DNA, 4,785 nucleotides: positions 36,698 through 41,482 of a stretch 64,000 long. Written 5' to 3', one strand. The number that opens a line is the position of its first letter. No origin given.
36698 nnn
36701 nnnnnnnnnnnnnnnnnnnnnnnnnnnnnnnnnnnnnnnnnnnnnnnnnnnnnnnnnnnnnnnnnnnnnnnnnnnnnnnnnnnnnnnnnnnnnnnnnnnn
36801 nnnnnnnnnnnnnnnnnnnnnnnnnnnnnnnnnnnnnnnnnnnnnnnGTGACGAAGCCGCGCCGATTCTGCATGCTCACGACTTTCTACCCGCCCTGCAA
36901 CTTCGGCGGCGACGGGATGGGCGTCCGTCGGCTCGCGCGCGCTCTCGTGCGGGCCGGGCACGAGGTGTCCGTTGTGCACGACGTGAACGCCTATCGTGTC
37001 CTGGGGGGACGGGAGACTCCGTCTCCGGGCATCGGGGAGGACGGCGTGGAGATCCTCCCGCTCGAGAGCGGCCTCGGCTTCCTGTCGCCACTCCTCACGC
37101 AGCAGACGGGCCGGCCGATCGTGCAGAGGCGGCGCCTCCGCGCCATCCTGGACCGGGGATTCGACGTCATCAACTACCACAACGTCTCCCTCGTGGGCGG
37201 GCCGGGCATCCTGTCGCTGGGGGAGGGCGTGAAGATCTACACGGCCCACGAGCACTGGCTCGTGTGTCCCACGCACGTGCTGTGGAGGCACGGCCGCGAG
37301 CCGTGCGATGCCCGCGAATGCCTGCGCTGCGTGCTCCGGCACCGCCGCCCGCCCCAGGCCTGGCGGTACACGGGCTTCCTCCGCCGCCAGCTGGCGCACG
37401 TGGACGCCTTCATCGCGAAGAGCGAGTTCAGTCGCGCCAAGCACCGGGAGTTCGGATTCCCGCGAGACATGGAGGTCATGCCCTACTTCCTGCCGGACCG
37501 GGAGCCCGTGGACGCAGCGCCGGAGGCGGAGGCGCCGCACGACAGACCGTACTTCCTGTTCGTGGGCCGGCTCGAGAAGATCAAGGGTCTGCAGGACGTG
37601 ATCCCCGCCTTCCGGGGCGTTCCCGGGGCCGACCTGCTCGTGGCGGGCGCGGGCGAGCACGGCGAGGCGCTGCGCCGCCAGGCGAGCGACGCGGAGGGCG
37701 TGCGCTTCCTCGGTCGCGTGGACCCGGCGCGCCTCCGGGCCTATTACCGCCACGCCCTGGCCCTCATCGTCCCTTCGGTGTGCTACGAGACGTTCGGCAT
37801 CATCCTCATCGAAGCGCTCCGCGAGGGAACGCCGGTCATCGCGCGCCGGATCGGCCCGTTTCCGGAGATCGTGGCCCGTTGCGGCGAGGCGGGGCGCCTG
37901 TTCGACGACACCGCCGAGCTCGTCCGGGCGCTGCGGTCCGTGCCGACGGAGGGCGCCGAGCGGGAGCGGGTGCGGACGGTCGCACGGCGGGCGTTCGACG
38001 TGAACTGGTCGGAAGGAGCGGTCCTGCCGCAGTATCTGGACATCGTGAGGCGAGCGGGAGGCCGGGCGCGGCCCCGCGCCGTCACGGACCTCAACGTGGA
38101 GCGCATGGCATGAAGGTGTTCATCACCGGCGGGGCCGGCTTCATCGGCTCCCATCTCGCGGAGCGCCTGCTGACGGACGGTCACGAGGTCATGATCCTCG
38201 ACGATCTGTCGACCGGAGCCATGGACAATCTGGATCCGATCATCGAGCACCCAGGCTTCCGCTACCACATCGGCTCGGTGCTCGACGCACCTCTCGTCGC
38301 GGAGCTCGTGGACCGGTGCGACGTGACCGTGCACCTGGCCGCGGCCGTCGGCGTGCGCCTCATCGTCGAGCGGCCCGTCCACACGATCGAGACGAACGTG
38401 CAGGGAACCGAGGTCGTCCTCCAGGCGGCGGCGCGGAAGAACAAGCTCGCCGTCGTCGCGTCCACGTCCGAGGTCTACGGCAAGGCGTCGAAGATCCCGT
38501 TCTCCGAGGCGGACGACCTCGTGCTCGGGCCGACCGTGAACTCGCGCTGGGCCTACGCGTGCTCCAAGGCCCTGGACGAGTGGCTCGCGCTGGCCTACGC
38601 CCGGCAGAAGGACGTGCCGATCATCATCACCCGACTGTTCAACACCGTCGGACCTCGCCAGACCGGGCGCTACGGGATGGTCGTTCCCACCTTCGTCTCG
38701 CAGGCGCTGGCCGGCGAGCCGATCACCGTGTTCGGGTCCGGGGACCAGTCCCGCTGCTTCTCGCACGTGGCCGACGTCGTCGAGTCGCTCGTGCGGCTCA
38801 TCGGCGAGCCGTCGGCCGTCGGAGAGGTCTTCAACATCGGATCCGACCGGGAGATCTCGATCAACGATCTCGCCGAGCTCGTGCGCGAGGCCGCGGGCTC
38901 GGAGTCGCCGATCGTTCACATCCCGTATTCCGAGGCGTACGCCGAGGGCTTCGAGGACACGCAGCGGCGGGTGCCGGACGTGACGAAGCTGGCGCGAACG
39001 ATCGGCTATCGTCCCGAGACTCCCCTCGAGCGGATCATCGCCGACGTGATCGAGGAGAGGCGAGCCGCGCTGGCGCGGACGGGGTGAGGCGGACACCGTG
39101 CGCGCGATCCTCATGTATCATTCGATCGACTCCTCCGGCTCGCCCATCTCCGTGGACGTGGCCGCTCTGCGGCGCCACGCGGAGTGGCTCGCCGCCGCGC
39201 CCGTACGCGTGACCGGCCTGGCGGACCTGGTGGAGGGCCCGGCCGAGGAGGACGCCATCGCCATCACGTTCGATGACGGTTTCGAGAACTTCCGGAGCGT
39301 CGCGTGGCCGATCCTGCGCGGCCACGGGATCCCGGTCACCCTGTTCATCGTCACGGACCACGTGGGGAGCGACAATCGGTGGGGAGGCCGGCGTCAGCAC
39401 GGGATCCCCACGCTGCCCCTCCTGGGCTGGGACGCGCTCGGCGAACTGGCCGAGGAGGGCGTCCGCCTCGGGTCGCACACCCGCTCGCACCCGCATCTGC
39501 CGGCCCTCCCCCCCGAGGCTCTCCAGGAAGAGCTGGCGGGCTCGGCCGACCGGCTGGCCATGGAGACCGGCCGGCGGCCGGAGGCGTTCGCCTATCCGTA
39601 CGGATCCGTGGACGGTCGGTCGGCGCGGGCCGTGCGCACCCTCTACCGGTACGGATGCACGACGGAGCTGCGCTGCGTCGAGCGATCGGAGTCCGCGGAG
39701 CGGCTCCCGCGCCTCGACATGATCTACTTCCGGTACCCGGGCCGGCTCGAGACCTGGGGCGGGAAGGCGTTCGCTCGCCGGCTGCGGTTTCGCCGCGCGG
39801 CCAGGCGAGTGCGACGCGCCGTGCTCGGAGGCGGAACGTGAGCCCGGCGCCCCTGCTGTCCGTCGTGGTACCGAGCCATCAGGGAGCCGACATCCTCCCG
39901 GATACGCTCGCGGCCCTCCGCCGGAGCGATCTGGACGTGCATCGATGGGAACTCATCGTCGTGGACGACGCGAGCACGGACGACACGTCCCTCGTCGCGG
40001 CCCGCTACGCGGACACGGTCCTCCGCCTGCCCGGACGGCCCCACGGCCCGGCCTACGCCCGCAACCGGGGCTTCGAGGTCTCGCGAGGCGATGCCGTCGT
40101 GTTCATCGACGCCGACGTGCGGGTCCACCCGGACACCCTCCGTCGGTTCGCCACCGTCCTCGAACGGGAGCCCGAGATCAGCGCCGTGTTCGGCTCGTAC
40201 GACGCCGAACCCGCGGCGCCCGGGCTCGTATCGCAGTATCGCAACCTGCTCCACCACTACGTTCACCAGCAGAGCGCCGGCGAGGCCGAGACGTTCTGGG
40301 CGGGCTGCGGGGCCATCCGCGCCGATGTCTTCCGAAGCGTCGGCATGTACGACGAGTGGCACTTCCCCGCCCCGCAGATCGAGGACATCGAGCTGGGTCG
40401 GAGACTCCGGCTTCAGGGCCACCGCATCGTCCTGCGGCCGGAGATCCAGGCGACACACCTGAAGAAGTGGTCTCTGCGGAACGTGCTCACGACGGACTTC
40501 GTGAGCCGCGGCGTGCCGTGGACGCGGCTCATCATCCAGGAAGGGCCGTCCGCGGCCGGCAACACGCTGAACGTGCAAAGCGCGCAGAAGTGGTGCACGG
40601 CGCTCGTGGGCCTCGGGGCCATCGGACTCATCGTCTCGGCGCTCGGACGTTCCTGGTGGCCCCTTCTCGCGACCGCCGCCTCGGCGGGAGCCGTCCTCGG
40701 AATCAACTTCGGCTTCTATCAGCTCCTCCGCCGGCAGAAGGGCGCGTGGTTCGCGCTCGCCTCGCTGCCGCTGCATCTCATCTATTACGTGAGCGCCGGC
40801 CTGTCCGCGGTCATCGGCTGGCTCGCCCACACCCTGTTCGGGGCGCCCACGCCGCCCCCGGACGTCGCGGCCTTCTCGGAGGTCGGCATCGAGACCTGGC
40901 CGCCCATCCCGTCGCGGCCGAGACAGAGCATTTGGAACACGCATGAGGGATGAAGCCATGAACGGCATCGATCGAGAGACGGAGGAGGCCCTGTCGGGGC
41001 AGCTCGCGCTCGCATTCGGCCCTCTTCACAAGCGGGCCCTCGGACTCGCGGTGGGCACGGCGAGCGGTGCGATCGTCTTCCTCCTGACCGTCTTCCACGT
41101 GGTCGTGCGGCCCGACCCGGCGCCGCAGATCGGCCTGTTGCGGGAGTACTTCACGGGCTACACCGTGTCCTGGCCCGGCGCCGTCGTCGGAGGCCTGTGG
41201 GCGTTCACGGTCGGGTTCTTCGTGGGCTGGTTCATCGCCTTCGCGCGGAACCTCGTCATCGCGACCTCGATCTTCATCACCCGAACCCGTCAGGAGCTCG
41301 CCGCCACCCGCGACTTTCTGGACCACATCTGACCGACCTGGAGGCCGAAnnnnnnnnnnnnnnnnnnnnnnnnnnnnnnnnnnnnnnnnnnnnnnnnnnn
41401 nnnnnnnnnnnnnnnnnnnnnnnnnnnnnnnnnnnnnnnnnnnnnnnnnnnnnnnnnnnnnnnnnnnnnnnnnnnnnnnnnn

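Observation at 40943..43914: Polyprenyl-phosphate-pentose donor pathway candidate: UbiA-family DPPR-synthase-like gene flanked by two tiny paralogous membrane proteins and a Wzx flippase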

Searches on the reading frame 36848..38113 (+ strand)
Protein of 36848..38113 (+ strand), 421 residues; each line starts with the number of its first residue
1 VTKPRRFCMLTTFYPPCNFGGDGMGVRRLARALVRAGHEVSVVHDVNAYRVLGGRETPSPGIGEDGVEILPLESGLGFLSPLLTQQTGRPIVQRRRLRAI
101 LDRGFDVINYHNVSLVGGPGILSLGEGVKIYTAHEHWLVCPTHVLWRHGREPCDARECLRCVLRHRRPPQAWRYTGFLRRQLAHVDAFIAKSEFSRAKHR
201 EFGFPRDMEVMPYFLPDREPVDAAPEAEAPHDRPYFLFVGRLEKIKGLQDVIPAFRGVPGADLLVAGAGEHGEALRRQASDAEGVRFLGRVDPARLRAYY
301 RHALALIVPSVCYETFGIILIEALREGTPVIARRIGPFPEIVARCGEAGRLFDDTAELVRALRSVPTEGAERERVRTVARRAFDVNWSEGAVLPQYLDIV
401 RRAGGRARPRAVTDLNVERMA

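Call 7: search_protein_families(library=pfam, proteins=[window:36848-38113:+], max_evalue=0.001)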
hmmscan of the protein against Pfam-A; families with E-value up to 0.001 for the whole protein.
window:36848-38113:+ (421 aa): 5 families
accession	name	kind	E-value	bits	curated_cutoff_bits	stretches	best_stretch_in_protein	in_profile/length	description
PF00534.26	Glycos_transf_1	-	6.8e-25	88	26.4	1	227-380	9-170/172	Glycosyl transferases group 1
PF13692.12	Glyco_trans_1_4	-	1e-22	81.3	27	1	233-364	1-138/142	Glycosyl transferases group 1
PF13439.12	Glyco_transf_4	-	1.7e-13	51.4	28.5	1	20-212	2-163/170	Glycosyltransferase Family 4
PF13579.12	Glyco_trans_4_4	-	9.6e-10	39.5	29.7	1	21-213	2-157/158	Glycosyl transferase 4-like domain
PF20706.3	GT4-conflict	-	2.1e-07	30.7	26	1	197-333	164-311/385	Family 4 Glycosyltransferase in conflict systems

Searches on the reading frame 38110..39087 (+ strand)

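Call 7: search_protein_families(library=pfam, proteins=[window:38110-39087:+], max_evalue=0.001)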
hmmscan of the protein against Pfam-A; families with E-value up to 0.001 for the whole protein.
window:38110-39087:+ (325 aa): 7 families
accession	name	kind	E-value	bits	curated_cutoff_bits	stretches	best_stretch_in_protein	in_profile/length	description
PF01370.27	Epimerase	-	2.2e-57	194.7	20.9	1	3-244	1-240/240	NAD dependent epimerase/dehydratase family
PF16363.11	GDP_Man_Dehyd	-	7.6e-57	193.7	27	1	4-312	1-331/332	GDP-mannose 4,6 dehydratase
PF02719.21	Polysacc_synt_2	-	3.5e-19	69.5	20.2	2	3-117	1-125/293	Polysaccharide biosynthesis protein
PF07993.18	NAD_binding_4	-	1.8e-14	54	20.1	1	58-187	77-215/258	Male sterility protein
PF01073.25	3Beta_HSD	-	2.4e-14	53.5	22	1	5-162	2-159/280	3-beta hydroxysteroid dehydrogenase/isomerase family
PF04321.23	RmlD_sub_bind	-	4.1e-12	46.2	27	1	1-303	1-272/287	RmlD substrate binding domain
PF13460.12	NAD_binding_10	-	0.00026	21.3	27.2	1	7-140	1-118/184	NAD(P)H-binding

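Call 34: search_protein_families(library=ncbifam, proteins=[window:38110-39087:+], max_evalue=0.00001)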
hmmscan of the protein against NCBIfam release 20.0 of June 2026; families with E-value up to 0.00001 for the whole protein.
window:38110-39087:+ (325 aa): 31 families (the best 25 are shown)
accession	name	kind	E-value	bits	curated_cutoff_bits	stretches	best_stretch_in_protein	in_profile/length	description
TIGR04180.1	EDH_00030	hypoth_equivalog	6.1e-53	179.8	475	1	3-302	1-294/297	NAD-dependent 4,6-dehydratase LegB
NF008872.0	PRK11908.1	equivalog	3.7e-47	161.1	294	1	1-321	2-339/349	bifunctional UDP-4-keto-pentose/UDP-xylose synthase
TIGR01181.1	dTDP_gluc_dehyt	equivalog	2.4e-42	145.2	365.1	1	3-314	2-308/321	dTDP-glucose 4,6-dehydratase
NF005998.1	PRK08125.1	equivalog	9e-38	130.1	777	1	2-315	317-647/649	bifunctional UDP-4-amino-4-deoxy-L-arabinose formyltransferase/UDP-glucuronic acid oxidase ArnA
TIGR01179.1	galE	equivalog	4.2e-33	114.6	262.3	1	2-314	1-322/332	UDP-glucose 4-epimerase GalE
TIGR02197.1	heptose_epim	equivalog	3.9e-27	95.2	274.6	1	4-315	2-311/316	ADP-glyceromanno-heptose 6-epimerase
NF007582.0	PRK10217.1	equivalog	1.1e-25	90.5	698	1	2-307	3-321/355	dTDP-glucose 4,6-dehydratase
NF007490.0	PRK10084.1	subfamily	6e-25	88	649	1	1-314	1-331/361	dTDP-glucose 4,6-dehydratase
NF011728.1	PRK15181.1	equivalog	2.4e-22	79.4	760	1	3-304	18-324/348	Vi polysaccharide biosynthesis UDP-N-acetylglucosaminuronic acid C-4 epimerase TviC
NF007956.0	PRK10675.1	subfamily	8.3e-21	74.5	394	1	1-190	1-191/338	UDP-glucose 4-epimerase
TIGR03466.1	HpnA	hypoth_equivalog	1.1e-20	73.8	367.65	1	1-283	1-267/327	hopanoid-associated sugar epimerase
NF041015.1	UDPsulfquin_syn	equivalog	1.4e-18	67.1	575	1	188-315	235-361/384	UDP-sulfoquinovose synthase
NF047922.1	GDPFucSynFcl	equivalog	3.1e-17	63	500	1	74-312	57-296/308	GDP-L-fucose synthase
NF042422.1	oxyalk_red_OleD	equivalog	1.1e-15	57.9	580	1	1-281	1-269/329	2-alkyl-3-oxoalkanoate reductase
NF043036.1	ErythonDh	equivalog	5.3e-14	52.1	325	1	1-177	1-177/321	D-erythronate dehydrogenase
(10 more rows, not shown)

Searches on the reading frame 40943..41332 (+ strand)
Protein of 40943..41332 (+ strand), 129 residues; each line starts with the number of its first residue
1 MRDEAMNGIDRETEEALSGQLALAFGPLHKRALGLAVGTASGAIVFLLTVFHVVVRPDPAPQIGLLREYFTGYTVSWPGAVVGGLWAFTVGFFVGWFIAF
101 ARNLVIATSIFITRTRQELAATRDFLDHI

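Call 3: search_protein_families(library=pfam, proteins=[window:40943-41332:+], max_evalue=0.1)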
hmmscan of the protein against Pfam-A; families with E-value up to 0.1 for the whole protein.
window:40943-41332:+ (129 aa): 1 family
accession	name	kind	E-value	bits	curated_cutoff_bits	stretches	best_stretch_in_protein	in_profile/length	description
PF10247.14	Romo1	-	0.059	14.2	27.6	0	32-57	11-36/66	Reactive mitochondrial oxygen species modulator 1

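Call 4: search_protein_families(library=ncbifam, proteins=[window:40943-41332:+], max_evalue=0.1)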
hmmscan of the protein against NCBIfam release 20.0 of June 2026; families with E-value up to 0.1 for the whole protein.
window:40943-41332:+ (129 aa): 1 family
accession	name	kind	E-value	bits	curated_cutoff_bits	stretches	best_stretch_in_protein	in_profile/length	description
NF037947.1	holin_4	subfamily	4.5e-10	39.9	70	1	28-100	1-72/75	bacteriophage holin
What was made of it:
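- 40943..41332 (+): Small 2-TM protein A (124-129 aa; the likely start is 40958). It has an invariant C-terminus ............ A sub-threshold NCBIfam 'holin_4' match of 39.9 bits against a cut-off of 70 (call 4).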

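Call 33: search_protein_families(library=phrogs, proteins=[window:40943-41332:+], max_evalue=0.1)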
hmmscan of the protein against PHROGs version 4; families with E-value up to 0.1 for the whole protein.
window:40943-41332:+ (129 aa): 0 families
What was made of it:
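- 40943..41332 (+): No Pfam or PHROG family (calls 3, 33).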

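Call 45: search_dna_similar(query=window:40943-41332:+, collection=phages, mode=protein, max_evalue=1, max_rows=15)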
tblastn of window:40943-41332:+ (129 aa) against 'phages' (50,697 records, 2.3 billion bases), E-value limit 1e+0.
No match.
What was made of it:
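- On Phage holin (NCBIfam NF037947 'holin_4') for the small pair: There are no PHROG hits (call 33) and no tblastn hit in 50,697 phage records (call 45).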
